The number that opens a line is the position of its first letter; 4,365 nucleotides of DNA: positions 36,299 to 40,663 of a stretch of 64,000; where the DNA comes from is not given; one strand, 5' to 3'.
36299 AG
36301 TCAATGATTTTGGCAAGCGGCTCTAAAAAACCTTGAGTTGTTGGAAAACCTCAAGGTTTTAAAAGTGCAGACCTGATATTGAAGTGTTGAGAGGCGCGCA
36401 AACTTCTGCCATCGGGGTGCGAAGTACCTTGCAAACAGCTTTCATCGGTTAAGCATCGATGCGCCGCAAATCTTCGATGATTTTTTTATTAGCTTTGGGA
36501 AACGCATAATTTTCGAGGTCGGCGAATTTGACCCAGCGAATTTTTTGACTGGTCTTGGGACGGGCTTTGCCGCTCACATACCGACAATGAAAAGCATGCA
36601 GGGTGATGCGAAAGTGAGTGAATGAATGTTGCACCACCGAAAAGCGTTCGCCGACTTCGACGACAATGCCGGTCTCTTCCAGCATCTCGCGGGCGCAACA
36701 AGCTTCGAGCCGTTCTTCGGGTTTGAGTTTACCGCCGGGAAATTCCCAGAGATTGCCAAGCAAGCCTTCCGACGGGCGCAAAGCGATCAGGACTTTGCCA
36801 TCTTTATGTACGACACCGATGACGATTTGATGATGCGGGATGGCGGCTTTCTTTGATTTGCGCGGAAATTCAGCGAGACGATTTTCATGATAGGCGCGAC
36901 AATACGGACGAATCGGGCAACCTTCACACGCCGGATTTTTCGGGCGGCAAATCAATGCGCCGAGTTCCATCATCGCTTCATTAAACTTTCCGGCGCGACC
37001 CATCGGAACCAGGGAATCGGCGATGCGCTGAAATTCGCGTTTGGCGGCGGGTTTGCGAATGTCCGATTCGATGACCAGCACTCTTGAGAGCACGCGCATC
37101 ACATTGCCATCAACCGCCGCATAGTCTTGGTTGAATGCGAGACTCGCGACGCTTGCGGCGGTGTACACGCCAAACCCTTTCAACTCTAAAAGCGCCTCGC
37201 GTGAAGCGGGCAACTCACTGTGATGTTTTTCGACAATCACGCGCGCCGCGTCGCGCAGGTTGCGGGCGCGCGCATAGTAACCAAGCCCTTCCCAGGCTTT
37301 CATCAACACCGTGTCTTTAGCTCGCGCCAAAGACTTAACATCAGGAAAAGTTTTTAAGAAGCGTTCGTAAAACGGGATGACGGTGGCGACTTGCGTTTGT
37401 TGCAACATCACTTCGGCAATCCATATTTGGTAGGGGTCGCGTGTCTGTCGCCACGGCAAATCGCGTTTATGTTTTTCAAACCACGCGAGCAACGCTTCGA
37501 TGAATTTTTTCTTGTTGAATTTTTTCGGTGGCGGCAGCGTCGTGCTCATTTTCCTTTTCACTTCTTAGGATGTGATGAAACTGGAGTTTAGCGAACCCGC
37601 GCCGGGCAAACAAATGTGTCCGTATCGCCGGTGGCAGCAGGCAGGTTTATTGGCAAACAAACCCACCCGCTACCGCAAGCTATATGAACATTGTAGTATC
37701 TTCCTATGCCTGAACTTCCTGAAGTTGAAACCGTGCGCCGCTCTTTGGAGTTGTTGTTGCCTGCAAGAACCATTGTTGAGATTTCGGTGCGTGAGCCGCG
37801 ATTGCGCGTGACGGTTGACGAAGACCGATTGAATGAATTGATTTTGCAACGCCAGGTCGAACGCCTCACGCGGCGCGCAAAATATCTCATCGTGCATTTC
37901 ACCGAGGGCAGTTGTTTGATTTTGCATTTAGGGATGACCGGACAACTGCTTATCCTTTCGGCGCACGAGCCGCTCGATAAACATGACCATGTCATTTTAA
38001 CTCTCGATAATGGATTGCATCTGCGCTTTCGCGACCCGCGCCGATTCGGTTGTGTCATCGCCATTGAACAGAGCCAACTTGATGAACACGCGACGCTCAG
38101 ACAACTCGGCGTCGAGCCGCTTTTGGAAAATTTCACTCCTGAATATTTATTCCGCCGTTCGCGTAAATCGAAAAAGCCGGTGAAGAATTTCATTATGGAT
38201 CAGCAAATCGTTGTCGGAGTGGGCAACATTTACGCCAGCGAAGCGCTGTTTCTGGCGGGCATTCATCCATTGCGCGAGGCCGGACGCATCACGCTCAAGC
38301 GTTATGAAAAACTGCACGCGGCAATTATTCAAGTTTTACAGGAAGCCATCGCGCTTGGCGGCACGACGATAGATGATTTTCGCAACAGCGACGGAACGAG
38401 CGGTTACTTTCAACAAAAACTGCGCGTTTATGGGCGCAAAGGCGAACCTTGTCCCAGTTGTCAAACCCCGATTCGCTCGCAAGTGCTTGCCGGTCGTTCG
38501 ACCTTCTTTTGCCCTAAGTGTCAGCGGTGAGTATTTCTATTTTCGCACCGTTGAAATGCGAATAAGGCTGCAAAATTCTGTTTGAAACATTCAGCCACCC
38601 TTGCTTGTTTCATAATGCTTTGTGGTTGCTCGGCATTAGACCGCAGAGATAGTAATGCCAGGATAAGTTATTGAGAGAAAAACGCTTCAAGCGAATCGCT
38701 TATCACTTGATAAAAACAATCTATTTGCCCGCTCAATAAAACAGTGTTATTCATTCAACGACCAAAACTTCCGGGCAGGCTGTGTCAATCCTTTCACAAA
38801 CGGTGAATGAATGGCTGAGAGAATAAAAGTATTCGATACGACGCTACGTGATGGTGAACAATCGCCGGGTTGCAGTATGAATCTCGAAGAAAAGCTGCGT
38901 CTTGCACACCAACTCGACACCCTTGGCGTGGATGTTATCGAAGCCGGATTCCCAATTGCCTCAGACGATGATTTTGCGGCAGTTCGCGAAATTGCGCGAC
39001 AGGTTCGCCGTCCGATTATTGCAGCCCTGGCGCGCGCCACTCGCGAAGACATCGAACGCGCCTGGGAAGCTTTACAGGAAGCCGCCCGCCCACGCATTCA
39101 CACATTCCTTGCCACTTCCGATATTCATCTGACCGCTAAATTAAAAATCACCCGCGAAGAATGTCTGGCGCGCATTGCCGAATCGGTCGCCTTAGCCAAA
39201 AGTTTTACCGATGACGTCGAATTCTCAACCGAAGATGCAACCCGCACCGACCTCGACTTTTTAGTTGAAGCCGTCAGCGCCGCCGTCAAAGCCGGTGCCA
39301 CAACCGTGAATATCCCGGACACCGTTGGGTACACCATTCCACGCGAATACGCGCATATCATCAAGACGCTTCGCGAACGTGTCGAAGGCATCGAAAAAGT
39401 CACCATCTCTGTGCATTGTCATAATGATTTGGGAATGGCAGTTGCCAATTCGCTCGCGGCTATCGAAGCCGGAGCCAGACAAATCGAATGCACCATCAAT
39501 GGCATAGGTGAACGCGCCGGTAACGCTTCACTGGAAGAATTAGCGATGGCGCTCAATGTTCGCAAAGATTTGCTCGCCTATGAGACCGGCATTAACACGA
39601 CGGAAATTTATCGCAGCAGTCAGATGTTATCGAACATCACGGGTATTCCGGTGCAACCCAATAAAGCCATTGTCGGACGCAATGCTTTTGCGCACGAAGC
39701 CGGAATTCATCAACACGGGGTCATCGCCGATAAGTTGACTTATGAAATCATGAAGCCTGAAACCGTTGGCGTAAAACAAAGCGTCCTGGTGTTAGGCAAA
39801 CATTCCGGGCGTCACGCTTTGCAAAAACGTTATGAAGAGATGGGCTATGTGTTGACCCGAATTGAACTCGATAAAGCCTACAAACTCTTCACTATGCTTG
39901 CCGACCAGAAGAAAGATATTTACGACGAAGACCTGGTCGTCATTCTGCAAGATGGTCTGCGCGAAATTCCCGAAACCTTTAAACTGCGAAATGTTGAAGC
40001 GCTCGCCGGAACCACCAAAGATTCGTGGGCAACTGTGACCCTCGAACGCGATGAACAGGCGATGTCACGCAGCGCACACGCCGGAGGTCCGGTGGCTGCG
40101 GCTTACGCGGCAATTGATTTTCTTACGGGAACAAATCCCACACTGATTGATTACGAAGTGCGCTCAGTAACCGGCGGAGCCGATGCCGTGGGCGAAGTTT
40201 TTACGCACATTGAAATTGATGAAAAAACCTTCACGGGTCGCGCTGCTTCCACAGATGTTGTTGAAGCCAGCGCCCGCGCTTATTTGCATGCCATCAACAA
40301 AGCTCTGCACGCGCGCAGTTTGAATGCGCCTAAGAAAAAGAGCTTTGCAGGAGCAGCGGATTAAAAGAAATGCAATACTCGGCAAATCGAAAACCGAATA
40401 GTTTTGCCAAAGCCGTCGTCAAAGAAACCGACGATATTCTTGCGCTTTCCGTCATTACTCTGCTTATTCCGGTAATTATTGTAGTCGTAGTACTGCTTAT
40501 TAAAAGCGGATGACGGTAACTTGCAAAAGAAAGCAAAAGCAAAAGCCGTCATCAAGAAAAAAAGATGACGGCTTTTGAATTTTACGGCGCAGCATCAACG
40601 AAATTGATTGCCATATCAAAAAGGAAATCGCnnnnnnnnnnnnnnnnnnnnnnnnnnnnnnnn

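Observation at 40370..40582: Classic Ile/Leu/Val leader-peptide attenuator between leuA and ilvB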

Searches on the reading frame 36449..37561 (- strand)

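Call 9: search_protein_families(library=ncbifam, proteins=[window:36449-37561:-], max_evalue=0.00001)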
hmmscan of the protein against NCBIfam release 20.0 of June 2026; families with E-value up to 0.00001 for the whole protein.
window:36449-37561:- (370 aa): 12 families
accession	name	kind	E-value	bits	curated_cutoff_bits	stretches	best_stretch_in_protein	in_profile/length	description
TIGR01084.1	mutY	equivalog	3.3e-98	328.6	286.5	1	20-280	2-266/277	A/G-specific adenine glycosylase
NF008132.0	PRK10880.1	equivalog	4.1e-78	262.9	427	1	17-332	4-313/351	A/G-specific adenine glycosylase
NF010488.0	PRK13910.1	equivalog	6.4e-44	150.5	471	1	51-259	1-202/290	adenine-specific DNA glycosylase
NF006530.0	PRK08999.1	equivalog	4.8e-30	104.7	245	1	245-366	7-129/315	Nudix family hydrolase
TIGR00586.1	mutt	equivalog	1.8e-27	95.9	97.9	1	243-366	4-128/129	8-oxo-dGTP diphosphatase MutT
NF008044.0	PRK10776.1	equivalog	2.8e-25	88.7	148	1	244-367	4-128/130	8-oxo-dGTP diphosphatase MutT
TIGR01083.1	nth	equivalog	1.9e-21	76.6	211.7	1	18-212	5-192/192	endonuclease III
NF007834.0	PRK10546.1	equivalog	4.1e-19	68.7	156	1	245-359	5-119/135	pyrimidine (deoxy)nucleoside triphosphate diphosphatase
NF007978.0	PRK10702.1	equivalog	5.8e-09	35.9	405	1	95-221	82-203/211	endonuclease III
NF003787.0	PRK05379.1-4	equivalog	7.4e-08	31.7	449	1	247-308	211-272/346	bifunctional nicotinamide-nucleotide adenylyltransferase/Nudix hydroxylase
NF053634.1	MonDNAglycDR2438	equivalog_domain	4.5e-06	26.4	400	1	123-226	109-209/219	monofunctional DNA glycosylase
NF003788.0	PRK05379.1-5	equivalog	6.5e-06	25.7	354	0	223-346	190-326/351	bifunctional nicotinamide-nucleotide adenylyltransferase/Nudix hydroxylase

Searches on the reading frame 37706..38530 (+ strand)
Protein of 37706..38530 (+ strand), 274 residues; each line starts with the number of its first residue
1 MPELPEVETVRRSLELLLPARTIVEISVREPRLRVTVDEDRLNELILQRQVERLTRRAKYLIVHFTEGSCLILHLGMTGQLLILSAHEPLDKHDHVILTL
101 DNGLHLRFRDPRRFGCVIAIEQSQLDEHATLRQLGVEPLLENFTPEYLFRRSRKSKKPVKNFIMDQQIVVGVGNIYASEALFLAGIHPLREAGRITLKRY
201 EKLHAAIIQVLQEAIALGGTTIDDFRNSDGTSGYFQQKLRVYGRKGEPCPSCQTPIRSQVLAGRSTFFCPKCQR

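Call 8: search_protein_families(library=pfam, proteins=[window:37706-38530:+], max_evalue=1)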
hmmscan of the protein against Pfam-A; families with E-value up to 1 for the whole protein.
window:37706-38530:+ (274 aa): 5 families
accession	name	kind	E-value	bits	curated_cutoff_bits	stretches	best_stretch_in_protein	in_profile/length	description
PF01149.29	Fapy_DNA_glyco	-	9.3e-35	120.2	25.5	1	1-117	1-117/117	Formamidopyrimidine-DNA glycosylase N-terminal domain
PF06831.19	H2TH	-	5.4e-31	106.9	34.7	1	134-224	1-91/93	Formamidopyrimidine-DNA glycosylase H2TH domain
PF06827.20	zf-FPG_IleRS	-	6.4e-09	35.9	21.3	1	246-273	1-28/30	Zinc finger found in FPG and IleRS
PF07191.17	Zn_ribbon_6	-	0.097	13.1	25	1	248-273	31-56/67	Double zinc ribbon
PF06677.18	Auto_anti-p27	-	0.13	12.8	24.1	1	246-273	15-40/40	Sjogren's syndrome/scleroderma autoantigen 1 (Autoantigen p27)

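Call 9: search_protein_families(library=ncbifam, proteins=[window:37706-38530:+], max_evalue=0.00001)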
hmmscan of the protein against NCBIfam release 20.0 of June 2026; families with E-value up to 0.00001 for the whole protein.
window:37706-38530:+ (274 aa): 7 families
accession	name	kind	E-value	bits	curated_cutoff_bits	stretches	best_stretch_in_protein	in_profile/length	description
NF002211.1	PRK01103.1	equivalog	9.1e-106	353.4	212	1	1-274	1-274/274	bifunctional DNA-formamidopyrimidine glycosylase/DNA-(apurinic or apyrimidinic site) lyase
TIGR00577.1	fpg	equivalog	5.5e-100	334.2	203.3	1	1-273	1-276/276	DNA-formamidopyrimidine glycosylase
NF011385.0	PRK14810.1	equivalog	3.8e-77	259.4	423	1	1-274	1-272/272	DNA-formamidopyrimidine glycosylase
NF010551.0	PRK13945.1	equivalog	1.9e-76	257.1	348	1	1-274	1-282/282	DNA-formamidopyrimidine glycosylase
NF011386.0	PRK14811.1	equivalog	8.3e-72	241.6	414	1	1-274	1-263/269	DNA-formamidopyrimidine glycosylase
NF007763.0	PRK10445.1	equivalog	6.2e-25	88.1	252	1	1-274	1-263/263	endonuclease VIII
NF040775.1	endonuc_Nei2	equivalog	1e-22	80.8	400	1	5-274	2-252/252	endonuclease VIII Nei2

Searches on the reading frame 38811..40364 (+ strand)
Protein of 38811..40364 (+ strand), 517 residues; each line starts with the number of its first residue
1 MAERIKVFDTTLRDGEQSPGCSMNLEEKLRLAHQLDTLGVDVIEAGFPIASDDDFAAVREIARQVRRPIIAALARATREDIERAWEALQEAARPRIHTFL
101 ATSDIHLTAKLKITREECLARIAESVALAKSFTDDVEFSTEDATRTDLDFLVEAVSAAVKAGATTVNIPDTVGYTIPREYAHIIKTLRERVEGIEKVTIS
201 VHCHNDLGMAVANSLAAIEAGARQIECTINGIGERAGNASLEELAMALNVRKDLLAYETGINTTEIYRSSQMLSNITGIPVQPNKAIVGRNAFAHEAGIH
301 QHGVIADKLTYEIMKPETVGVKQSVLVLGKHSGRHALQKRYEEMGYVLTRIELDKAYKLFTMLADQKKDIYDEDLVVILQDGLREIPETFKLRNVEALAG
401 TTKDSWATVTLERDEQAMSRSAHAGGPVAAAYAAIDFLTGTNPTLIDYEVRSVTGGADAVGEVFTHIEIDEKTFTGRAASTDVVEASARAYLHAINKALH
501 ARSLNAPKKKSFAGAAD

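Call 9: search_protein_families(library=ncbifam, proteins=[window:38811-40364:+], max_evalue=0.00001)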
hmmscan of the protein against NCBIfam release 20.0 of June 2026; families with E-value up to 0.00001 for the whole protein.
window:38811-40364:+ (517 aa): 28 families (the best 25 are shown)
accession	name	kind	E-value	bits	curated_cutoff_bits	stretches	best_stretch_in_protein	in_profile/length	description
NF002086.0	PRK00915.1-3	equivalog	4.9e-230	764.4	532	1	2-506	4-509/516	2-isopropylmalate synthase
TIGR00973.1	leuA_bact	equivalog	5.1e-215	714.6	598.7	1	4-496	1-494/494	2-isopropylmalate synthase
NF002087.0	PRK00915.1-4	equivalog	2e-208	693.1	729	1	2-507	4-511/516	2-isopropylmalate synthase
NF002088.0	PRK00915.1-5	equivalog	4.1e-198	659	697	1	3-510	2-510/514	2-isopropylmalate synthase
NF002084.0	PRK00915.1-1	equivalog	3.6e-186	619.8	748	1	1-510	1-511/523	2-isopropylmalate synthase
NF002085.0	PRK00915.1-2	subfamily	5.7e-155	516.9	517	1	2-501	11-502/504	2-isopropylmalate synthase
NF041069.1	IPMS_Sufob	equivalog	1.1e-127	426.4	600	1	5-381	1-367/371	isopropylmalate synthase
TIGR02090.1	LEU1_arch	subfamily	1.9e-127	425.3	484.75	1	5-378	1-362/363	isopropylmalate/citramalate/homocitrate synthases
TIGR02660.1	nifV_homocitr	equivalog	3.6e-94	316.1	462.9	1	5-375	2-361/365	homocitrate synthase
TIGR02146.1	LysS_fung_arch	equivalog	6.3e-88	295.3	413.55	1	7-355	1-337/344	homocitrate synthase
NF042434.1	IPMS_Lepto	equivalog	1.6e-78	264.3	500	1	4-359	5-365/374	2-isopropylmalate synthase LeuA2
TIGR00977.1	citramal_synth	equivalog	3e-72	243.6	450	1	5-501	2-519/526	citramalate synthase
NF002991.1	PRK03739.1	subfamily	2.5e-53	181.6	455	1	10-497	32-550/550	2-isopropylmalate synthase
NF042433.1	CitmalDyn_Leptosp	equivalog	6.1e-51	173.5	950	1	3-464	6-471/514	(R)-citramalate synthase CimA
TIGR00970.1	leuA_yeast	equivalog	1.5e-41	142.6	697.4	1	9-303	31-340/564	2-isopropylmalate synthase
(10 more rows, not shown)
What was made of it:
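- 38811..40364 (+): leuA (2-isopropylmalate synthase). It lies upstream of the attenuator and so is not subject to it. NCBIfam NF002086, E 4.9e-230 (call 9).
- Checked: The ATG starts 6 nt after the leuA stop (leuA 38811-40364, NCBIfam 2-isopropylmalate synthase, E 5e-230, call 9).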

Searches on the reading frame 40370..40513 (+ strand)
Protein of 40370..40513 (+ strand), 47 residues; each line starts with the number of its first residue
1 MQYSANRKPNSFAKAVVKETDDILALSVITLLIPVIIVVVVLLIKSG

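Call 8: search_protein_families(library=pfam, proteins=[window:40370-40513:+], max_evalue=1)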
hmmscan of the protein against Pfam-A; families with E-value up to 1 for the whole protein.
window:40370-40513:+ (47 aa): 0 families

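Call 61: search_protein_families(library=ncbifam, proteins=[window:40370-40513:+], max_evalue=10)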
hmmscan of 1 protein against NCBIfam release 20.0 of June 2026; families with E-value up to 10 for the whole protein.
window:40370-40513:+ (47 aa): 3 families
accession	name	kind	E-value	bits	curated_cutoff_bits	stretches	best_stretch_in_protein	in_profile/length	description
NF045514.1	glycotran_HepC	equivalog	0.015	14.6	140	1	5-43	105-143/220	heterocyst development glycosyltransferase HepC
TIGR03025.1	EPS_sugtrans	subfamily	0.046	12.9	295.55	1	5-45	245-285/445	exopolysaccharide biosynthesis polyprenyl glycosylphosphotransferase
TIGR03023.1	WcaJ_sugtrans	equivalog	0.11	11.8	410.75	1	6-45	251-290/453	undecaprenyl-phosphate glucose phosphotransferase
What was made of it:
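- On Curated leader-peptide protein families (Pfam-A, NCBIfam): NCBIfam gave only sub-threshold hits to membrane segments of sugar transferases (call 61).
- The only weak NCBIfam hits are to membrane-spanning parts of sugar transferases (E 0.015-0.11, call 61). There is no family match (calls 8, 61).
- Tried and rejected: Peptide family scans: Pfam and NCBIfam gave no leader family (calls 8, 61).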
